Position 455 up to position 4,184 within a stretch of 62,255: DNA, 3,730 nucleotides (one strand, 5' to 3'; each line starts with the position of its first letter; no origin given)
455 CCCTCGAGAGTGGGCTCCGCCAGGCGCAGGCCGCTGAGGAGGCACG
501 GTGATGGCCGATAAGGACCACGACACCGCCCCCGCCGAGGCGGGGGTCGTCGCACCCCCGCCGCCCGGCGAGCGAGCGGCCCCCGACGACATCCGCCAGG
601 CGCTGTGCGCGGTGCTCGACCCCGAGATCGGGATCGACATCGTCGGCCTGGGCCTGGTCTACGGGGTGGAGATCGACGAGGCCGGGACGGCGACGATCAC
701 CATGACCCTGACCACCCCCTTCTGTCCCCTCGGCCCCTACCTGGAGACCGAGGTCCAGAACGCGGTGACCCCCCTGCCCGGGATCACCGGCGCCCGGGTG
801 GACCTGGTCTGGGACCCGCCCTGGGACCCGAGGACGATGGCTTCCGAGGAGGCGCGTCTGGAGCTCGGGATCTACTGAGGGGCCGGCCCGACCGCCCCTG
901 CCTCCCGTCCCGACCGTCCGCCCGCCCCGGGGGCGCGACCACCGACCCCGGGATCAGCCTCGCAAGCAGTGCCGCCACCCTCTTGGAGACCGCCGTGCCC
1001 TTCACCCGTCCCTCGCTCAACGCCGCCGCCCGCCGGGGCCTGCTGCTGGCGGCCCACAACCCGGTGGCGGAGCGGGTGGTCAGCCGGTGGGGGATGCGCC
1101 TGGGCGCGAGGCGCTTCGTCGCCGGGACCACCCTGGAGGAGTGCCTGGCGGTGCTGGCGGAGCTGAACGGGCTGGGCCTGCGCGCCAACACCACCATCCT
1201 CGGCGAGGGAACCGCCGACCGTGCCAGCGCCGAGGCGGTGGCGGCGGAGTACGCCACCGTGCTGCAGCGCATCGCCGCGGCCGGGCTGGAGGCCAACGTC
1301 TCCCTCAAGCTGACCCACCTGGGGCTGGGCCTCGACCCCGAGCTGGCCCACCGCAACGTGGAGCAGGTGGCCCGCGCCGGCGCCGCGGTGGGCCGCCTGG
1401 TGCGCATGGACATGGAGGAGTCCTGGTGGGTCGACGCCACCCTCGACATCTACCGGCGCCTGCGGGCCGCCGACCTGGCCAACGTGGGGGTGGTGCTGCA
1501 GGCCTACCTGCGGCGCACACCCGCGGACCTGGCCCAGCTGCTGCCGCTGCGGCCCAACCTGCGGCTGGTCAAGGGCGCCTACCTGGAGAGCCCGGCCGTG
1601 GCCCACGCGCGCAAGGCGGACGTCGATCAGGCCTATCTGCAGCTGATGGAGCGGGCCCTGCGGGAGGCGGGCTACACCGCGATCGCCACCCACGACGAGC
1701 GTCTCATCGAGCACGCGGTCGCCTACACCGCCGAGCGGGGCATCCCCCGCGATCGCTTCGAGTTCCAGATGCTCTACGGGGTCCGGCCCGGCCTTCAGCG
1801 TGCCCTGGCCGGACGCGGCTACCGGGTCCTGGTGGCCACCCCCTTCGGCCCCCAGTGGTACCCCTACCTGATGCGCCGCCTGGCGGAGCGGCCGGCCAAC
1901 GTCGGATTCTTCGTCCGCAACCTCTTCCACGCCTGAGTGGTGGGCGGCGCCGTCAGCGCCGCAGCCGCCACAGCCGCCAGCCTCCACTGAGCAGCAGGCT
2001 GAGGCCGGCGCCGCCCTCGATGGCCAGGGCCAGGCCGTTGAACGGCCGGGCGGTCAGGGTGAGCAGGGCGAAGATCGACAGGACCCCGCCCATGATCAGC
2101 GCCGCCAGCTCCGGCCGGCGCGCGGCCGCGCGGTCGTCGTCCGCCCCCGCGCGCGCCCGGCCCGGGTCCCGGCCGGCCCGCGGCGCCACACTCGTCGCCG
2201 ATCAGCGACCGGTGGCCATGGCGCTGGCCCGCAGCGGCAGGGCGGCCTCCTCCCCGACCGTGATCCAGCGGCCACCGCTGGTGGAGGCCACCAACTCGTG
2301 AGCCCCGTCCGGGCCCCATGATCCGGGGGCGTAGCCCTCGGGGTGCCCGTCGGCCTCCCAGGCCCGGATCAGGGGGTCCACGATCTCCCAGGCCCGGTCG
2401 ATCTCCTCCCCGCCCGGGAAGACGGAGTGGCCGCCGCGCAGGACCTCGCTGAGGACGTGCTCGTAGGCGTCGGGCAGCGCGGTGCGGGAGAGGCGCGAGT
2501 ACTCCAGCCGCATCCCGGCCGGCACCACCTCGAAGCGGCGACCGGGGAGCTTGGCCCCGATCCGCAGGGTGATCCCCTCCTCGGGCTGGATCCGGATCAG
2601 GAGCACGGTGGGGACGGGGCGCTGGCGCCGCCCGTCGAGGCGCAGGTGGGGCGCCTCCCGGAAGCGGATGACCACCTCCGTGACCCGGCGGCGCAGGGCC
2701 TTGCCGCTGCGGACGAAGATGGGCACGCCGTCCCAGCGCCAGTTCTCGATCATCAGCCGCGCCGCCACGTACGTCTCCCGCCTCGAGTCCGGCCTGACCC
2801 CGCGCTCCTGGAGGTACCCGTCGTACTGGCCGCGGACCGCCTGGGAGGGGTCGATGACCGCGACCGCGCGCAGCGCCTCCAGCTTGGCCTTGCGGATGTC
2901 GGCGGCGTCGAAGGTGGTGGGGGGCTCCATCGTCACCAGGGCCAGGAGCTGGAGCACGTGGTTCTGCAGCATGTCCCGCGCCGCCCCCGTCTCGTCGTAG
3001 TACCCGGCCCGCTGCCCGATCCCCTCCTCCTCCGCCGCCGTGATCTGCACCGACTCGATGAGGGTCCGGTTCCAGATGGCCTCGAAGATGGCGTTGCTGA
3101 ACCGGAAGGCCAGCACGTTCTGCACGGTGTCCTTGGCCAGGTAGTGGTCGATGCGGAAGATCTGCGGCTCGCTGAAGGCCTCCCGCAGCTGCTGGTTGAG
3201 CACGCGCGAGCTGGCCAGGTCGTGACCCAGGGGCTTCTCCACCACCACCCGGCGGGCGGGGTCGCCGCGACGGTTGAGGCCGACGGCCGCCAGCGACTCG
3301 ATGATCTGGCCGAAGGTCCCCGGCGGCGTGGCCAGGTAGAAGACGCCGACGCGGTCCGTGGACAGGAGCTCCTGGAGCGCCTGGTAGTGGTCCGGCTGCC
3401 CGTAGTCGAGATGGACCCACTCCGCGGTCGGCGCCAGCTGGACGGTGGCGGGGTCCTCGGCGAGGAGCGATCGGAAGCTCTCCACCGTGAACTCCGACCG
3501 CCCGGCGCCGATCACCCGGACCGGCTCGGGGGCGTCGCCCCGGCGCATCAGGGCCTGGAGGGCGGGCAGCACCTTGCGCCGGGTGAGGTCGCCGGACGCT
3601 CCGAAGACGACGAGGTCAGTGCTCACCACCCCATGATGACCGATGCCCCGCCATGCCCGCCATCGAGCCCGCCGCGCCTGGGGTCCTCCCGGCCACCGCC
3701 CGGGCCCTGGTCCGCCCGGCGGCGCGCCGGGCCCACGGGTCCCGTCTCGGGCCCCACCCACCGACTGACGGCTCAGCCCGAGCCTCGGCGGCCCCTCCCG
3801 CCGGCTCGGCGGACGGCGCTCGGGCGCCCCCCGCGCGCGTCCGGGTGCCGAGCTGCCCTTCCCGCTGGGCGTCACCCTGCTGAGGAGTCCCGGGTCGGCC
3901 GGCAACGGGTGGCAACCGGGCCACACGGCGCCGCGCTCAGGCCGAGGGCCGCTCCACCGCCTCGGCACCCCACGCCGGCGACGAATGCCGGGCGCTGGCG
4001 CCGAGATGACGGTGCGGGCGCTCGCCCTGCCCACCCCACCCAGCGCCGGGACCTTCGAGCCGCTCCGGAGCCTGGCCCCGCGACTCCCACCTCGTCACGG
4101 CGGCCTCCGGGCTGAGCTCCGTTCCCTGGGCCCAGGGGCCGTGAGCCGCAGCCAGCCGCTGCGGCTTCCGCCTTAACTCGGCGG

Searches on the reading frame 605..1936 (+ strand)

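Call 69: search_protein_families(library=pfam, proteins=[window:605-1936:+])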
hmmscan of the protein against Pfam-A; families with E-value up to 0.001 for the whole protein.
window:605-1936:+ (443 aa): 1 family
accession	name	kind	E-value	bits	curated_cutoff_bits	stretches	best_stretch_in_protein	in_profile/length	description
PF01619.24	Pro_dh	-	1.5e-38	133.4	27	1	184-436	5-276/278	Proline dehydrogenase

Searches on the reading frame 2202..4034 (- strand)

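Call 69: search_protein_families(library=pfam, proteins=[window:2202-4034:-])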
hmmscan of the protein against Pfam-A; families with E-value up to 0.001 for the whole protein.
window:2202-4034:- (610 aa): 2 families
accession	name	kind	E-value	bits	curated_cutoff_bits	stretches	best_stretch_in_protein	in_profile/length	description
PF02781.21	G6PD_C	-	5.4e-97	324.8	27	1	308-585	1-291/296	Glucose-6-phosphate dehydrogenase, C-terminal domain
PF00479.28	G6PD_N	-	1.2e-47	163.3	22.1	1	142-306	1-183/183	Glucose-6-phosphate dehydrogenase, NAD binding domain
